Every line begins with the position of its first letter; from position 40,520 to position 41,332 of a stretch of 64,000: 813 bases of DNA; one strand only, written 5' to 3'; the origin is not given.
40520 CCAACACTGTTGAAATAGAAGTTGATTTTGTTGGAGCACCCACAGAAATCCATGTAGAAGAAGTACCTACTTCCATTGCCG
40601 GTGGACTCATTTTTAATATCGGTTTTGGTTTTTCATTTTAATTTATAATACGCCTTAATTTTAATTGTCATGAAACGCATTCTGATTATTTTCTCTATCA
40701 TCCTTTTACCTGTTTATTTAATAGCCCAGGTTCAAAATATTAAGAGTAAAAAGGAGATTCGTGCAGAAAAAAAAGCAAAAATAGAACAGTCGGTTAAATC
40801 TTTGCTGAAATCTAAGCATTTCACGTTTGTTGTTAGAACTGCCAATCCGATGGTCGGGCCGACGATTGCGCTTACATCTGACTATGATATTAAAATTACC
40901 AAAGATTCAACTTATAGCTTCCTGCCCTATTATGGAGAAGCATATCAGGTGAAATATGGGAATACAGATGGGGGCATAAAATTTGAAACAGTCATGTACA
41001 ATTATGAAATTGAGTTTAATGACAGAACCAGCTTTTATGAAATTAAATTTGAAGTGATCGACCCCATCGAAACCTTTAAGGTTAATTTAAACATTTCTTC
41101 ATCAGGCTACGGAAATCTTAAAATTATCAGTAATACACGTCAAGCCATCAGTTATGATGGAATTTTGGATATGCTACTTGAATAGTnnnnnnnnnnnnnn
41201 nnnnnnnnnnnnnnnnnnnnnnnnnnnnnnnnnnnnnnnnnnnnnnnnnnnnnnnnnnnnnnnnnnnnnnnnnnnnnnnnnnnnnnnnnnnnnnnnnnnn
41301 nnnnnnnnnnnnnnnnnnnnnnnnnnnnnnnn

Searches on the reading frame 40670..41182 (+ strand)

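Call 36: search_protein_families(library=pfam, proteins=[window:40670-41182:+], max_evalue=0.001)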
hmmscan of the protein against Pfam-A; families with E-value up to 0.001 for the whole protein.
window:40670-41182:+ (171 aa): 1 family
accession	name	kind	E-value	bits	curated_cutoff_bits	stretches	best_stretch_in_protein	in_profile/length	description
PF14059.11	DUF4251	-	1.8e-33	115.8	27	1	34-165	2-132/133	Domain of unknown function (DUF4251)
